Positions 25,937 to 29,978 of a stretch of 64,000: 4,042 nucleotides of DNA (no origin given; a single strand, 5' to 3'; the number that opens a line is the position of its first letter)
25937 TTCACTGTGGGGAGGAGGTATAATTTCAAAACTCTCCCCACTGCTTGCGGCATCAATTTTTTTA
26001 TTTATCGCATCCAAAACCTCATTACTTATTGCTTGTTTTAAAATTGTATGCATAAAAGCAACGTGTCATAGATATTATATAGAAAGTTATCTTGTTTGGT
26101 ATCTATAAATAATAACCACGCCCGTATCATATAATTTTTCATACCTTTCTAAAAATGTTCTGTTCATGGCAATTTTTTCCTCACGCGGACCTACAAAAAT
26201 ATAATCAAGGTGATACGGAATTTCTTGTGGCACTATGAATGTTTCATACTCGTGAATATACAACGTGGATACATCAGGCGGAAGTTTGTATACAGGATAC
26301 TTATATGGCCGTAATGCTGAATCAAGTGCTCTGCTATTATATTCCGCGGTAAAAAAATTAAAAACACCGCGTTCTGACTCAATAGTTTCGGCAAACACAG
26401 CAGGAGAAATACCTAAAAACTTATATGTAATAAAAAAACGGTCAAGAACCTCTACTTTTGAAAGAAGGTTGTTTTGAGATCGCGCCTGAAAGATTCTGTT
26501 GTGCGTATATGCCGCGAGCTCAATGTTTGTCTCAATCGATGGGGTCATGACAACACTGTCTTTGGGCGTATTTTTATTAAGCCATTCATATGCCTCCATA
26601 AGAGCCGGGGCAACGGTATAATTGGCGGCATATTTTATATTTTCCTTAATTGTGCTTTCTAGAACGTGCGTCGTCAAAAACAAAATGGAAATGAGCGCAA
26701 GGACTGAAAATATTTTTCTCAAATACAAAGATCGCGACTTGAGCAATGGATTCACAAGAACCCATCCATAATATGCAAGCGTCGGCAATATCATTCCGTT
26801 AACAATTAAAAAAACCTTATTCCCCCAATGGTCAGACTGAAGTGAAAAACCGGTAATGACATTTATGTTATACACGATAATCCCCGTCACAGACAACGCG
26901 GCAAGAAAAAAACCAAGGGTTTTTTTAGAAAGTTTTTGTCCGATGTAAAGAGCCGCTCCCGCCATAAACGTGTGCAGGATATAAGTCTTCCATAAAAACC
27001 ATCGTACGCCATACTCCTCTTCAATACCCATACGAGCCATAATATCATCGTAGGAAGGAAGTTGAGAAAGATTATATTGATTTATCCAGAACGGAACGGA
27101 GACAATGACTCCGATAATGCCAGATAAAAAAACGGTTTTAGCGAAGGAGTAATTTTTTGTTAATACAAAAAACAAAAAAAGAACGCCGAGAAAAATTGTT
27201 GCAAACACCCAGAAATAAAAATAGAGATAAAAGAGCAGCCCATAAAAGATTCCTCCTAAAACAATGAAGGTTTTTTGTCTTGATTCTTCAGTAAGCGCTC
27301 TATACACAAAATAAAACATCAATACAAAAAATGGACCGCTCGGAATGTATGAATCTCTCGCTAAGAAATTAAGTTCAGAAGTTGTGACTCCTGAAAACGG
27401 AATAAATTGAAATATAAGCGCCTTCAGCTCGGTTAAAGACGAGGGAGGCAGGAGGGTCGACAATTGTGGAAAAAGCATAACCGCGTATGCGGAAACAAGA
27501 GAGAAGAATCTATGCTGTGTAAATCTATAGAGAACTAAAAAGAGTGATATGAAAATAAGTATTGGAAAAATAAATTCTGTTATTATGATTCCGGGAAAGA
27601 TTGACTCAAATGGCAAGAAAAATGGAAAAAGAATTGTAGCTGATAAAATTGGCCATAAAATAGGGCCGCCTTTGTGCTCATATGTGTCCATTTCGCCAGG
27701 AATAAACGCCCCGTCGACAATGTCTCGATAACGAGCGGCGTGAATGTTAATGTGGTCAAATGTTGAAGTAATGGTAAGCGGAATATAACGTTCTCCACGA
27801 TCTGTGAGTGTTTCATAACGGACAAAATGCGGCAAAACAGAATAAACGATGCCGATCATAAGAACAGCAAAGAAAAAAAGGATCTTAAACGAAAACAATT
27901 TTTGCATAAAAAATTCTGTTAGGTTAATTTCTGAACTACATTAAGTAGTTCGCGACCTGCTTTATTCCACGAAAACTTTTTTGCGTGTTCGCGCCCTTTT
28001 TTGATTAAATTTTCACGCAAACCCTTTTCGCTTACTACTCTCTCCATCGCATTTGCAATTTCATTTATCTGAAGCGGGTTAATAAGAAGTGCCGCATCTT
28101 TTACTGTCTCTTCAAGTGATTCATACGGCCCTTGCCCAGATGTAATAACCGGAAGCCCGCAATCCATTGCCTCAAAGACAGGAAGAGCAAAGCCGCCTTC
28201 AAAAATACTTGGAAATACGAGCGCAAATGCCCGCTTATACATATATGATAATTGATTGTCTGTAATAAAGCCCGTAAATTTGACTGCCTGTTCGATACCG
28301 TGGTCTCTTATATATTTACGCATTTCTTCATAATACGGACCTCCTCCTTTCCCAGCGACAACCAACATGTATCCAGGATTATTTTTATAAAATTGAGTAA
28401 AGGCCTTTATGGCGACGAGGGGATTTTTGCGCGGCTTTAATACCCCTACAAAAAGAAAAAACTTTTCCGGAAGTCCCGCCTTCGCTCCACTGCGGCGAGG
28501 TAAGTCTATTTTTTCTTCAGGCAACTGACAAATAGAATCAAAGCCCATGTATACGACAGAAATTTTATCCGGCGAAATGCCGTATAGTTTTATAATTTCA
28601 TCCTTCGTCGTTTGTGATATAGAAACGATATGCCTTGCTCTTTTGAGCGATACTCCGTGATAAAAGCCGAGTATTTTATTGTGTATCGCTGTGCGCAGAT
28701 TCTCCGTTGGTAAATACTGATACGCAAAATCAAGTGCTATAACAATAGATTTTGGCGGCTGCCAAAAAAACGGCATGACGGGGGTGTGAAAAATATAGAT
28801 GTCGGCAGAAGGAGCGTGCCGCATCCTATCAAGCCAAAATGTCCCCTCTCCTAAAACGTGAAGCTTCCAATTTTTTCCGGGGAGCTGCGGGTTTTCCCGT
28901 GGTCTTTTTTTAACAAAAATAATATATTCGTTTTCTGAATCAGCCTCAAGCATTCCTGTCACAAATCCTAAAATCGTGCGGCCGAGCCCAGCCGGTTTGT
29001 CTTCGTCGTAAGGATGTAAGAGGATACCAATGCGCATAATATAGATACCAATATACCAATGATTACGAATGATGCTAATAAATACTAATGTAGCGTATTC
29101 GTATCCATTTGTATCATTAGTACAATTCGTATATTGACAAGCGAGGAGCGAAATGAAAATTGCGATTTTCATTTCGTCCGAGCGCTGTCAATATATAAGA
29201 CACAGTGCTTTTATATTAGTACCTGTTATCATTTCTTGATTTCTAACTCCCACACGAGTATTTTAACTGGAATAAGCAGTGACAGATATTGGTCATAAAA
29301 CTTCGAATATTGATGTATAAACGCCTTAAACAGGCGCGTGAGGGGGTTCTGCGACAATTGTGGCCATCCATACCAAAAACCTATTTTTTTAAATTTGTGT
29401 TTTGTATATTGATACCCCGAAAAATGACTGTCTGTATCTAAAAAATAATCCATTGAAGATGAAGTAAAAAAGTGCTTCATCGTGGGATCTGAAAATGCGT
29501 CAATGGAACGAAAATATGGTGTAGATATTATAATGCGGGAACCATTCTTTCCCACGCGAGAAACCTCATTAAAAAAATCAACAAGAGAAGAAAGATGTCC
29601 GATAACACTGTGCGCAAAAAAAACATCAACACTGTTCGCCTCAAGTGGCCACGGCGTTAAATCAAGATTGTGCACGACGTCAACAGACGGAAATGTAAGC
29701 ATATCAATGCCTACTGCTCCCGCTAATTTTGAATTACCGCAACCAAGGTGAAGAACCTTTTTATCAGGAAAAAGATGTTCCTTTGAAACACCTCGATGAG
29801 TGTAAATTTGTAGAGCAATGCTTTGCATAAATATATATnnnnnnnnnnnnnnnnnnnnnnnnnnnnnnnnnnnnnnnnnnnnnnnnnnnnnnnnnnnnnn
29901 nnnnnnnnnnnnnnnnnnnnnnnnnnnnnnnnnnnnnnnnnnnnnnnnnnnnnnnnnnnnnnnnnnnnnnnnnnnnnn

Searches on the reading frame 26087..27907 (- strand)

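Call 5: search_protein_families(library=pfam, proteins=[window:26087-27907:-], max_evalue=0.01)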
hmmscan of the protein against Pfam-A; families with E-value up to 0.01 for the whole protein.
window:26087-27907:- (606 aa): 1 family
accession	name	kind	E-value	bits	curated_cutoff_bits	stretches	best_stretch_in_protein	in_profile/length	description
PF20604.3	DUF6798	-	0.0055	16.8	26.9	0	437-462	4-29/61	Domain of unknown function (DUF6798)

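Call 61: search_protein_families(library=ncbifam, proteins=[window:26087-27907:-], max_evalue=0.0001)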
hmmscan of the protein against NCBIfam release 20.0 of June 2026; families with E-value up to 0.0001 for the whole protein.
window:26087-27907:- (606 aa): 0 families

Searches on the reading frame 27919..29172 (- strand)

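Call 5: search_protein_families(library=pfam, proteins=[window:27919-29172:-], max_evalue=0.01)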
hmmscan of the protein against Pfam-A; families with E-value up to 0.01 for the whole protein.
window:27919-29172:- (417 aa): 5 families
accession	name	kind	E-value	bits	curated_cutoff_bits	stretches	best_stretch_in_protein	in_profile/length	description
PF00534.26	Glycos_transf_1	-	6.7e-34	117.3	26.4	1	235-395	14-171/172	Glycosyl transferases group 1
PF13692.12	Glyco_trans_1_4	-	2.1e-24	86.8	27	1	237-381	2-141/142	Glycosyl transferases group 1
PF13439.12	Glyco_transf_4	-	1e-07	32.6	28.5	1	153-212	112-167/170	Glycosyltransferase Family 4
PF20706.3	GT4-conflict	-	4.9e-07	29.5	26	1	237-409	198-385/385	Family 4 Glycosyltransferase in conflict systems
PF13524.12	Glyco_trans_1_2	-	0.00012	22.4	25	1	258-404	5-137/144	Glycosyl transferase-like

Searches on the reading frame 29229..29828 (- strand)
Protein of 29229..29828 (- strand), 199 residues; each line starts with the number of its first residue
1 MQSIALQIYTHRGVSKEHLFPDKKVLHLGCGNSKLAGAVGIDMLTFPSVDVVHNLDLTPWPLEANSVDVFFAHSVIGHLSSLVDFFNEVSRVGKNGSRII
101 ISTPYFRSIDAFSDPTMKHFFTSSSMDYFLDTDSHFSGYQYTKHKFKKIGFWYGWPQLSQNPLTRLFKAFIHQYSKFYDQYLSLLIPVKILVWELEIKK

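Call 5: search_protein_families(library=pfam, proteins=[window:29229-29828:-], max_evalue=0.01)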
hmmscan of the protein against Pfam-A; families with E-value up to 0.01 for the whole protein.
window:29229-29828:- (199 aa): 3 families
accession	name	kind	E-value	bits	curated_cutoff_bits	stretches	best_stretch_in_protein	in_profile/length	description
PF08241.18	Methyltransf_11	-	2.8e-06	28.3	21.2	1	53-101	47-95/95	Methyltransferase domain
PF13847.12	Methyltransf_31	-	5.1e-06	26.7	27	1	55-105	66-113/145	Methyltransferase domain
PF05148.21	Methyltransf_8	-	7.2e-06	26.5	27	1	23-128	74-185/219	Hypothetical methyltransferase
